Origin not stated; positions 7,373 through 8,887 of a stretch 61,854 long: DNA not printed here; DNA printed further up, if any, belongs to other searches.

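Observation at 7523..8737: PurN fused to a DUF523 / TudS-like thiouracil desulfidase domain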

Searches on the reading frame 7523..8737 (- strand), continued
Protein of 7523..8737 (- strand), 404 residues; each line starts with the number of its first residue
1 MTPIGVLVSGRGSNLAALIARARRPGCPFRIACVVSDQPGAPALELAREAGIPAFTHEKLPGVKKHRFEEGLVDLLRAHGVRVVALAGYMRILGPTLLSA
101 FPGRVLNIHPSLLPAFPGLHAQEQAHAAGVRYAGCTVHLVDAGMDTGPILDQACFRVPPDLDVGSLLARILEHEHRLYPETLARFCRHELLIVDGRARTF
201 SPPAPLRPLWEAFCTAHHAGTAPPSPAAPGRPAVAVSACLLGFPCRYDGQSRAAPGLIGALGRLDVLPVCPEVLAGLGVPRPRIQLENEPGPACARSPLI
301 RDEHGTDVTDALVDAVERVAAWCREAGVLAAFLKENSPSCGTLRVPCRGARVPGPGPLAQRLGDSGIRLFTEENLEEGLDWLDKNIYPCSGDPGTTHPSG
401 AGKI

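Call 18: find_encoding_contigs(protein=P0006, flank=8000, max_places=2)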
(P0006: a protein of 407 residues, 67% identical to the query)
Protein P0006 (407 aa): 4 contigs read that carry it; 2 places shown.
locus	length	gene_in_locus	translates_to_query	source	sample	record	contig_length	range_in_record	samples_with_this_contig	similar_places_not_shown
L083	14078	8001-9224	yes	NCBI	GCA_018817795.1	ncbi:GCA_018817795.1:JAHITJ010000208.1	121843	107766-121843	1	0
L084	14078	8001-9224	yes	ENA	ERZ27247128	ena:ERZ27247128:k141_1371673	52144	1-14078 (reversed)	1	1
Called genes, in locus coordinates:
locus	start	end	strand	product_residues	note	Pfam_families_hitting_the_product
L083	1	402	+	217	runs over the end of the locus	PF05137:PilN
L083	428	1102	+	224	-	PF04350:PilO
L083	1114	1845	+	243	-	PF04351:PilP (weak)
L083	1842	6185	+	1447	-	PF11741:AMIN (faint), PF07660:STN (weak), PF21305:type_II_gspD_N0, PF03958:Secretin_N, PF00263:Secretin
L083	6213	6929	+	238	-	-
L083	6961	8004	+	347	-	PF00586:AIRS, PF02769:AIRS_C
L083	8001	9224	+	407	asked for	PF00551:Formyl_trans_N, PF04463:2-thiour_desulf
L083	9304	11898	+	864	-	-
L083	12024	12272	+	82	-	-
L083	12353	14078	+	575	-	PF00498:FHA, PF16697:Yop-YscD_cpl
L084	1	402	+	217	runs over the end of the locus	PF05137:PilN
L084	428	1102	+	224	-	PF04350:PilO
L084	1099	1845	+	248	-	PF04351:PilP (weak)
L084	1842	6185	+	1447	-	PF11741:AMIN (faint), PF07660:STN (weak), PF21305:type_II_gspD_N0, PF03958:Secretin_N, PF00263:Secretin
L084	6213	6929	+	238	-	-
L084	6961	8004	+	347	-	PF00586:AIRS, PF02769:AIRS_C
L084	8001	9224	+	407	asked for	PF00551:Formyl_trans_N, PF04463:2-thiour_desulf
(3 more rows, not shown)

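Call 19: find_encoding_contigs(protein=P0017, flank=8000, max_places=2)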
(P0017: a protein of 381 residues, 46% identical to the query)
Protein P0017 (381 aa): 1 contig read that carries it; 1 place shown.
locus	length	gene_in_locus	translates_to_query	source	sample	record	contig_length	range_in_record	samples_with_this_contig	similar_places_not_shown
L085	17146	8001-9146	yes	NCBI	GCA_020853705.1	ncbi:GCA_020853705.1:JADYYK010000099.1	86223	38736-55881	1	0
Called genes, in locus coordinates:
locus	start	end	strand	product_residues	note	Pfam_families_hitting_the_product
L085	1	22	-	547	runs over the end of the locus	PF13699:eCIS_core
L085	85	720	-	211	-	-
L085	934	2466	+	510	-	PF03283:PAE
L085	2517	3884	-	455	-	PF02875:Mur_ligase_C, PF27239:FOL3_C (weak)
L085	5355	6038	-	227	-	PF00027:cNMP_binding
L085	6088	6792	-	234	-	PF00535:Glycos_transf_2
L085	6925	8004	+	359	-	PF00586:AIRS, PF02769:AIRS_C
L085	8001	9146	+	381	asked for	PF00551:Formyl_trans_N, PF04463:2-thiour_desulf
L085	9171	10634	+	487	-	-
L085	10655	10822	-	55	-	PF03966:Trm112p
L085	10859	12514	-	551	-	-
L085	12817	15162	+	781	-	-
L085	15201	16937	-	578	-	PF03417:AAT (weak)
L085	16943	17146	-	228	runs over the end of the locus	PF00440:TetR_N, PF13977:TetR_C_6 (weak)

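Call 20: find_encoding_contigs(protein=P0021, flank=8000, max_places=2)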
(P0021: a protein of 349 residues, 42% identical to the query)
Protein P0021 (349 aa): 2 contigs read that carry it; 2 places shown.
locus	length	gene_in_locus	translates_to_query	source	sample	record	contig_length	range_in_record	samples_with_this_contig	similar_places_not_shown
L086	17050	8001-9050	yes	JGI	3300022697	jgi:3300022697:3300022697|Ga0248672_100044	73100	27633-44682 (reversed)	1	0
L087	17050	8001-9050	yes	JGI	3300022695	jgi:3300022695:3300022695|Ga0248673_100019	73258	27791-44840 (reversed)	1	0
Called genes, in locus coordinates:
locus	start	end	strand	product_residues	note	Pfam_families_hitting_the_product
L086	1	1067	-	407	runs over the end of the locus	PF00266:Aminotran_5, PF00155:Aminotran_1_2, PF01053:Cys_Met_Meta_PP (weak), PF01212:Beta_elim_lyase (faint)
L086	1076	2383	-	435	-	PF19295:SufBD_N (weak), PF01458:SUFBD_core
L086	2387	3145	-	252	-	PF00005:ABC_tran, PF02463:SMC_N (faint), PF13304:AAA_21 (faint)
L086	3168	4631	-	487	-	PF19295:SufBD_N, PF01458:SUFBD_core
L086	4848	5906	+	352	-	PF00034:Cytochrom_C (faint), PF03150:CCP_MauG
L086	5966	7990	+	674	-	PF00072:Response_reg, PF00158:Sigma54_activat, PF14532:Sigma54_activ_2, PF25601:AAA_lid_14, PF03331:LpxC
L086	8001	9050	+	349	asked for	PF00551:Formyl_trans_N, PF04463:2-thiour_desulf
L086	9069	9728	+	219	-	PF01694:Rhomboid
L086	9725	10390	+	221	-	PF03548:LolA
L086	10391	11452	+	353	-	PF02163:Peptidase_M50, PF13180:PDZ_2 (weak), PF17820:PDZ_6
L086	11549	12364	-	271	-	PF00218:IGPS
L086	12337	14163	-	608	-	PF20695:UbiD_N, PF01977:UbiD, PF20696:UbiD_C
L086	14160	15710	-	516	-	PF01676:Metalloenzyme, PF06415:iPGM_N, PF01663:Phosphodiest (weak)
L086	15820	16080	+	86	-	PF01649:Ribosomal_S20p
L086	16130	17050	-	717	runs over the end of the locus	PF19312:NtrY_N, PF00672:HAMP, PF00989:PAS, PF08448:PAS_4 (weak), PF13426:PAS_9, PF00512:HisKA, PF02518:HATPase_c, PF14501:HATPase_c_5 (weak)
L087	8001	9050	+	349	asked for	PF00551:Formyl_trans_N, PF04463:2-thiour_desulf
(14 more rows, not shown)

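Call 21: find_encoding_contigs(protein=P0023, flank=8000, max_places=2)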
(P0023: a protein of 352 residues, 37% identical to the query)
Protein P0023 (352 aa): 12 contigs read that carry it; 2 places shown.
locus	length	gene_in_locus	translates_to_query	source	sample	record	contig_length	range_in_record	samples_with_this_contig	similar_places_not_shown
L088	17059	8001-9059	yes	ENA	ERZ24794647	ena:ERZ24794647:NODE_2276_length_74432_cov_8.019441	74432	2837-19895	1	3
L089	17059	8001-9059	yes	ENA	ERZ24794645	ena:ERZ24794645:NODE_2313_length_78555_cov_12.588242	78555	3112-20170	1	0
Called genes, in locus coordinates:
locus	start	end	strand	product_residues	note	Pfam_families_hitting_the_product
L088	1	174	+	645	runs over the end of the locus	-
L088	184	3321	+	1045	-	PF02811:PHP, PF07733:DNA_pol3_alpha, PF17657:DNA_pol3_finger, PF14579:HHH_6, PF01336:tRNA_anti-codon (weak)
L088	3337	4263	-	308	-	-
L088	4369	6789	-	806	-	-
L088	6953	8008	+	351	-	PF00586:AIRS, PF02769:AIRS_C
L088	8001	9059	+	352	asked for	PF00551:Formyl_trans_N, PF04463:2-thiour_desulf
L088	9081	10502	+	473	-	-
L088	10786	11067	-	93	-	PF20657:DUF6811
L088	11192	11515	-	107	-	-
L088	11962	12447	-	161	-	-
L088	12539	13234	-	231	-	-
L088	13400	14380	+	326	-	-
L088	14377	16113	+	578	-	-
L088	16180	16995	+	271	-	PF02585:PIG-L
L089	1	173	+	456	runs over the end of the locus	-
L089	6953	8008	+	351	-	PF00586:AIRS, PF02769:AIRS_C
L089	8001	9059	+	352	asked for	PF00551:Formyl_trans_N, PF04463:2-thiour_desulf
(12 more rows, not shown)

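Call 48: find_encoding_contigs(protein=P0002, flank=6000, max_places=2)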
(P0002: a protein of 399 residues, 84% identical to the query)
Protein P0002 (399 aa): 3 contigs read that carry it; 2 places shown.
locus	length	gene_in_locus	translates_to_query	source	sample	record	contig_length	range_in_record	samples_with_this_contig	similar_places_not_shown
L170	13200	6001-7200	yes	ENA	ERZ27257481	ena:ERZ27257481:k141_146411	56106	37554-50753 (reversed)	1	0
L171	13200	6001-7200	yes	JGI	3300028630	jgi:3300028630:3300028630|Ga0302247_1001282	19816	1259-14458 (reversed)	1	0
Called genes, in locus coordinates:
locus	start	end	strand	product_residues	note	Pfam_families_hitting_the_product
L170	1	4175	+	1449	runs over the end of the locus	PF11741:AMIN (faint), PF21305:type_II_gspD_N0, PF07660:STN (weak), PF03958:Secretin_N, PF00263:Secretin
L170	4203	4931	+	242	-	-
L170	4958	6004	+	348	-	PF00586:AIRS, PF02769:AIRS_C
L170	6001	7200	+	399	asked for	PF00551:Formyl_trans_N, PF04463:2-thiour_desulf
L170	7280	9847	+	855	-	PF00069:Pkinase, PF07714:PK_Tyr_Ser-Thr, PF08308:PEGA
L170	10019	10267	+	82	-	-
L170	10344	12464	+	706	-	PF00498:FHA, PF16697:Yop-YscD_cpl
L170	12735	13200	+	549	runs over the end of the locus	-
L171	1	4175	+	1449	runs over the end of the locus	PF11741:AMIN (faint), PF21305:type_II_gspD_N0, PF07660:STN (weak), PF03958:Secretin_N, PF00263:Secretin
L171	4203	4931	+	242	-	-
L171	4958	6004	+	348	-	PF00586:AIRS, PF02769:AIRS_C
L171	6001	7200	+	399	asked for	PF00551:Formyl_trans_N, PF04463:2-thiour_desulf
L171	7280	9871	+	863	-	-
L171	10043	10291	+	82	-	-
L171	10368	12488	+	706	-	PF00498:FHA, PF16697:Yop-YscD_cpl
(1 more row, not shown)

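Call 49: find_encoding_contigs(protein=P0020, flank=6000, max_places=2)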
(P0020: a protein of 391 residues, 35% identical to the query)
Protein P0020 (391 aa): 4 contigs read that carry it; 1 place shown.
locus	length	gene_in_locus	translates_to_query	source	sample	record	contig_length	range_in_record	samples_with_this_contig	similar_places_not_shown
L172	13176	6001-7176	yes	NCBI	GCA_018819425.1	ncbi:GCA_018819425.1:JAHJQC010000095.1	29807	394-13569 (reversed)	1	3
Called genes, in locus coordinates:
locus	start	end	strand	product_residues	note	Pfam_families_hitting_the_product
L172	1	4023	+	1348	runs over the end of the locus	PF11741:AMIN (faint), PF21305:type_II_gspD_N0, PF07660:STN, PF03958:Secretin_N, PF00263:Secretin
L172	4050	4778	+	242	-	-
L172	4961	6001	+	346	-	PF00586:AIRS, PF02769:AIRS_C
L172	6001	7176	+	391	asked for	PF00551:Formyl_trans_N, PF04463:2-thiour_desulf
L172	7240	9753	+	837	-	PF00069:Pkinase, PF07714:PK_Tyr_Ser-Thr, PF08308:PEGA (faint)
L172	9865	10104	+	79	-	-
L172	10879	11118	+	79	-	-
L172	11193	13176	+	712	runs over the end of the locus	PF00498:FHA, PF16697:Yop-YscD_cpl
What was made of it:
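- P0020, at 35% identity, keeps the same pilQ-purM-fusion-kinase synteny (call 49).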

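Call 54: predict_structure(alignment_id=A3)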
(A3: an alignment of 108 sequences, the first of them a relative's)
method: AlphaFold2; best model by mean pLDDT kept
length: 404 residues; sequences in the alignment: 108
mean_pLDDT: 93.5   pTM: 0.89
mean pLDDT of the five models: 93.5, 93.1, 92.7, 92.4, 92.3
residues with pLDDT >= 90: 349; 70-90: 37; 50-70: 16; < 50: 2
segments of 3 or more residues with pLDDT < 50: none
pLDDT, mean of each block of 10 residues (from residue 1): 97 98 96 98 98 98 97 98 96 94 95 76 89 96 90 97 97 98 96 92 95 95 89 97 95 95 95 95 95 88 97 97 97 97 97 97 98 97 86 61 50
secondary structure, 60 per line:
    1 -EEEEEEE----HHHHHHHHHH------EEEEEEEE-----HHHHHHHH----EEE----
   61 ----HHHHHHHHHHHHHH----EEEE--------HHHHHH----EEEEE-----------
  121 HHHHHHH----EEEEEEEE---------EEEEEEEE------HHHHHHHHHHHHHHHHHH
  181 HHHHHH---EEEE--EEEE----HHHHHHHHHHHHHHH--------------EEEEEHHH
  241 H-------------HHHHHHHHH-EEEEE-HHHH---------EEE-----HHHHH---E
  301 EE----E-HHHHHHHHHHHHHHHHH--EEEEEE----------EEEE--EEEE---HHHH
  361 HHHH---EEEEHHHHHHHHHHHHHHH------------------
elements in order: E2-8 H13-22 E29-36 H42-49 E54-56 H65-78 E83-86 H95-100 E105-109 H121-127 E132-139 E149-156 H163-186 E190-193 E196-199 H204-218 E233-237 H238-241 H255-263 E265-269 H271-274 E284-286 H292-296 E300-302 H309-325 E328-333 E344-347 E350-353 H357-364 E368-371 H372-386
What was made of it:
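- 7526..7618 (-): C-terminal helix (aa 372-386) and a low-complexity tail (aa 387-404). AF2 predicts helix 372-386, then pLDDT falls to 50-61 (call 54).
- On RudS (TudS-DUF1722): The 31 residues after the DUF523 domain are one helix plus a disordered tail (call 54).
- The AF2 model has pLDDT 93.5 and pTM 0.89 (call 54).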

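Call 56: fold_search(model_id=the predicted structure, library=pdb)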
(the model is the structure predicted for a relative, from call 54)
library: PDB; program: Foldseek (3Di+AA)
matches with E <= 10: 1697; with E <= 0.001: 172
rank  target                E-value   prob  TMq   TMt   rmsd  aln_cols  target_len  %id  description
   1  3auf                  8.7e-26  1.00  0.48  0.90   1.7       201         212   48  Crystal structure of glycinamide ribonucleotide transformylase 1 from Symbiobacterium toebii (released 2012-03-07)
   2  2ywr                  4.6e-23  1.00  0.48  0.89   1.6       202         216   42  Crystal structure of GAR transformylase from Aquifex aeolicus (released 2007-10-23)
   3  3kcq_A                3.2e-22  1.00  0.46  0.87   2.1       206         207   38  Crystal structure of phosphoribosylglycinamide formyltransferase from anaplasma phagocytophilum (released 2009-12-15)
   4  3kcq_D                3.4e-22  1.00  0.46  0.88   1.9       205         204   38  Crystal structure of phosphoribosylglycinamide formyltransferase from anaplasma phagocytophilum (released 2009-12-15)
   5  3kcq_C                7.9e-22  1.00  0.46  0.86   2.1       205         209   38  Crystal structure of phosphoribosylglycinamide formyltransferase from anaplasma phagocytophilum (released 2009-12-15)
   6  1meo                  9.4e-22  1.00  0.47  0.92   2.2       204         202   33  human glycinamide ribonucleotide Transformylase at pH 4.2 (released 2002-12-18)
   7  3kcq_B                1.3e-21  1.00  0.46  0.88   2.1       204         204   39  Crystal structure of phosphoribosylglycinamide formyltransferase from anaplasma phagocytophilum (released 2009-12-15)
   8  4ew1                  3.8e-21  1.00  0.48  0.92   2.2       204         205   34  High resolution structure of human glycinamide ribonucleotide transformylase in apo form. (released 2013-07-31)
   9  3da8_B                4.5e-21  1.00  0.46  0.89   1.8       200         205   40  Crystal structure of PurN from Mycobacterium tuberculosis (released 2009-05-12)
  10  4zyv                  5.4e-21  1.00  0.47  0.93   1.8       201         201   34  Human GAR transformylase in complex with GAR and N-({5-[(2-amino-4-oxo-4,7-dihydro-3H-pyrrolo[2,3-d]pyrimidin-6-yl)butyl (released 2016-04-20)
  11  5j9f                  6.9e-21  1.00  0.47  0.93   1.8       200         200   34  Human GAR transformylase in complex with GAR and (4-{[2-(2-Amino-4-oxo-4,7-dihydro-3H-pyrrolo[2,3-d]pyrimidin-6-yl)ethyl (released 2016-08-10)
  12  1mej_A                8.8e-21  1.00  0.48  0.93   1.7       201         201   34  Human Glycinamide Ribonucleotide Transformylase domain at pH 8.5 (released 2002-12-18)
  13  3p9x_A                9.9e-21  1.00  0.44  0.89   1.6       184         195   42  Crystal structure of phosphoribosylglycinamide formyltransferase from Bacillus Halodurans (released 2011-01-19)
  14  3da8_A                1.2e-20  1.00  0.47  0.87   1.8       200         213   40  Crystal structure of PurN from Mycobacterium tuberculosis (released 2009-05-12)
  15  4s1n                  1.3e-20  1.00  0.42  0.92   1.9       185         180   43  The crystal structure of phosphoribosylglycinamide formyltransferase from Streptococcus pneumoniae TIGR4 (released 2015-01-28)
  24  1cde_A                1.2e-18  1.00  0.47  0.89   1.7       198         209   36  STRUCTURES OF APO AND COMPLEXED ESCHERICHIA COLI GLYCINAMIDE RIBONUCLEOTIDE TRANSFORMYLASE (released 1993-10-31)
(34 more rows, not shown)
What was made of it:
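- On PurN / GAR transformylase (TIGR00639, PF00551): Foldseek gives TM (target) 0.90 for 3auf, 0.89 for 2ywr and 0.89 for 1cde (calls 54, 56).
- Tried and rejected: The top 50 Foldseek hits against PDB were all PurN or formyltransferase structures (call 56).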

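Call 64: search_protein_representatives(alignment_id=A4)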
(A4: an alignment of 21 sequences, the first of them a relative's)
Query: 21 sequences, 385 profile positions. Proteins with E-value up to 0.001 (for the whole library): 54912; up to 1e-10: 21626; up to 1e-30: 4348. The best 150 are listed.
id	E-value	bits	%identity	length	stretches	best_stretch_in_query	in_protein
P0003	2.7e-176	602.8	-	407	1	1-379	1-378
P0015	5.4e-154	529.4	-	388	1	2-382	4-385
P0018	5.1e-151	519.6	-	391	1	2-383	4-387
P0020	4.5e-140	483.6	-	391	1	2-383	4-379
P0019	4.4e-139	480.3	-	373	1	2-380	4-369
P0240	6.0e-131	453.5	-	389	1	2-377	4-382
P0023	1.1e-122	426.4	-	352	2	2-203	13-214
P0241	2.7e-121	421.7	-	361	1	15-375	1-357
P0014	6.2e-118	410.7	-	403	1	1-244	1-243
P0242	3.8e-115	401.5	-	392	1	2-378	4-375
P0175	3.4e-100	352.3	-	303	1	76-369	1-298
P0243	4.4e-86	305.9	-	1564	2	2-191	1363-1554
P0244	6.1e-81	288.9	-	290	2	3-161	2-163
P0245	1.5e-79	284.4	-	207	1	2-201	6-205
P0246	1.4e-78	281.1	-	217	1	2-211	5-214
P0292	3.4e-69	250.3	-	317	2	3-191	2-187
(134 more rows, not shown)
